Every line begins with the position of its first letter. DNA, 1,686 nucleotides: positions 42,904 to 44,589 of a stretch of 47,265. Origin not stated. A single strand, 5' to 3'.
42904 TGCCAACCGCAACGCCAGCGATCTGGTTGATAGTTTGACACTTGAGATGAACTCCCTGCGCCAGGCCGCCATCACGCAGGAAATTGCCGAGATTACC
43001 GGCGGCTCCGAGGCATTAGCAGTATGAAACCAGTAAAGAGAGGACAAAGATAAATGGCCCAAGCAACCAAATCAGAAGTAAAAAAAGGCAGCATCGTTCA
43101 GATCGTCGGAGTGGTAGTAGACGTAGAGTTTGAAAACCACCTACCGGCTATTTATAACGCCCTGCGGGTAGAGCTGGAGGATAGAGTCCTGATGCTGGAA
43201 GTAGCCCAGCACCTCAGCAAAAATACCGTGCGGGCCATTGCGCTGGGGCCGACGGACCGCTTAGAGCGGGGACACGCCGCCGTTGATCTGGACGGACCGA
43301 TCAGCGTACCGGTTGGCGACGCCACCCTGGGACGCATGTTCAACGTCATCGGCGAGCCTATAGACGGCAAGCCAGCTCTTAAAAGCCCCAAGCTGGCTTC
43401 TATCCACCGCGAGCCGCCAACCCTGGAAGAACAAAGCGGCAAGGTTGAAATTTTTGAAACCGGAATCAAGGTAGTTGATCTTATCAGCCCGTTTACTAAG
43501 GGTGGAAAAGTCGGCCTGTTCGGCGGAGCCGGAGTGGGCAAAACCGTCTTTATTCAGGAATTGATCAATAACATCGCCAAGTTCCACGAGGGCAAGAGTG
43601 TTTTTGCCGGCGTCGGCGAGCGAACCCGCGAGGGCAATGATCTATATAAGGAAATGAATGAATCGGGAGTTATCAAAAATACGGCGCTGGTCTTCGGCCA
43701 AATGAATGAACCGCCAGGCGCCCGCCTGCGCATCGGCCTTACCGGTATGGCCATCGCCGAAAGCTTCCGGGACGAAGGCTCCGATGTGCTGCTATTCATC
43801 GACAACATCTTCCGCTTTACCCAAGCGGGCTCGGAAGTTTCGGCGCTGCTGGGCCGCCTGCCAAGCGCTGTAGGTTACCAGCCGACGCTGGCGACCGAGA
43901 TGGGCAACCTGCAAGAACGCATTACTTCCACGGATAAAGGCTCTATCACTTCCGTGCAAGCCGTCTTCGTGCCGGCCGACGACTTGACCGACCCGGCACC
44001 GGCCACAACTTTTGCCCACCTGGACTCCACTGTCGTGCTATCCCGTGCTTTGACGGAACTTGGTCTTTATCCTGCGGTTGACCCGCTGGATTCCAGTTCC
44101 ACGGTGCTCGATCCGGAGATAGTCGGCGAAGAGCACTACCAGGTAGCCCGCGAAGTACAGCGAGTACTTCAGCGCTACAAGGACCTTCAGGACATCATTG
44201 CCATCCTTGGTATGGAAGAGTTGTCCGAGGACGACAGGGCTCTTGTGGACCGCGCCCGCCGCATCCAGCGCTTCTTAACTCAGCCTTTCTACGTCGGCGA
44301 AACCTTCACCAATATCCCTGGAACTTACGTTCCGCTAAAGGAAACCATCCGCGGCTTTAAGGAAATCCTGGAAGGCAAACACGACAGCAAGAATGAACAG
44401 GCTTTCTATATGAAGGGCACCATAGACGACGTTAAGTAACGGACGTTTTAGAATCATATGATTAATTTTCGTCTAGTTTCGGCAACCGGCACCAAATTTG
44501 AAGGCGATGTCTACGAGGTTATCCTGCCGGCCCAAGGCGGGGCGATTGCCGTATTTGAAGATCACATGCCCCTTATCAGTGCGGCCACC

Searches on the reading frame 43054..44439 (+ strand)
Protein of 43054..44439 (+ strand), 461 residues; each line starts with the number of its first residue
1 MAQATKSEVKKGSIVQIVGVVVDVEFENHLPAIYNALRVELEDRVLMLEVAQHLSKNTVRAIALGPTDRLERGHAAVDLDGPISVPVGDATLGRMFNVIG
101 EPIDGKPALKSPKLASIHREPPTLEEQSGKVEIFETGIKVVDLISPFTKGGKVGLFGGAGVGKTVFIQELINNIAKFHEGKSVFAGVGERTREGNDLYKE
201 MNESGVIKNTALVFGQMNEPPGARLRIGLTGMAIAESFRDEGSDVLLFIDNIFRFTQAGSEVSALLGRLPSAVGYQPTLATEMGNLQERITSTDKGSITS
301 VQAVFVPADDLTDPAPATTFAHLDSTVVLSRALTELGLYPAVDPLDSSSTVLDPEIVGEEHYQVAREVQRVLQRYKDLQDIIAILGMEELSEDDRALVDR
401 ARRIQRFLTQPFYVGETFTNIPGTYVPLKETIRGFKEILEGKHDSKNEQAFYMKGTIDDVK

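Call 18: search_protein_families(library=ncbifam, proteins=[window:43054-44439:+], max_evalue=0.00001)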
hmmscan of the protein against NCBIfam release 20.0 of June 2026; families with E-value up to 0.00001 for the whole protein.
window:43054-44439:+ (461 aa): 35 families (the best 25 are shown)
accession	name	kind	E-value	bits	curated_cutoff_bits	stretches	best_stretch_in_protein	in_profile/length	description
TIGR01039.1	atpD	equivalog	1.3e-234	779.2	462.85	1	11-460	2-455/462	F0F1 ATP synthase subunit beta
TIGR03305.1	alt_F1F0_F1_bet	exception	1.3e-182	607.5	752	1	12-459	1-448/449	alternate F1F0 ATPase, F1 subunit beta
NF045858.1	glide_MMOB1670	exception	1.4e-154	516.5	850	1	6-460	224-686/705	MMOB1670 family gliding motility ATPase complex subunit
NF045934.1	MSC_0618_beta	exception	1.1e-129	433.2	570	1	12-460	1-450/451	MSC_0618 family F1-like ATPase beta subunit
TIGR01026.1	fliI_yscN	subfamily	7.2e-67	226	379.5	1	9-411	22-421/440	FliI/YscN family ATPase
TIGR02546.1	III_secr_ATP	equivalog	8.2e-67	225.7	604.75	1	10-412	5-405/423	type III secretion system ATPase SctN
TIGR03496.1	FliI_clade1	equivalog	1.1e-66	225.3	619.1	1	12-412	1-398/414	flagellar protein export ATPase FliI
TIGR03498.1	FliI_clade3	equivalog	3.3e-66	223.7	587.45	1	12-410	1-399/418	flagellar protein export ATPase FliI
TIGR03497.1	FliI_clade2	equivalog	9.3e-63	212.6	629.8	1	12-411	1-395/413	flagellar protein export ATPase FliI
NF006290.1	PRK08472.1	equivalog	1.1e-53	182.6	644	1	78-411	85-415/433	flagellar protein export ATPase FliI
NF005391.0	PRK06936.1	equivalog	1.7e-53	182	657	1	12-411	25-420/439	type III secretion system ATPase SctN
NF005295.0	PRK06820.1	equivalog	2.8e-52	178.2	690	1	12-411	31-421/440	EscN/YscN/HrcN family type III secretion system ATPase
NF006575.0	PRK09099.1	subfamily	1.6e-51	175.4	706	1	7-411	23-423/443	type III secretion system ATPase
NF006012.0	PRK08149.1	equivalog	9.3e-47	159.9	594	1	64-417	64-418/431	type III secretion system ATPase SctN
NF005535.1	PRK07196.1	equivalog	7.1e-46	157.1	715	1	86-411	93-416/434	flagellar protein export ATPase FliI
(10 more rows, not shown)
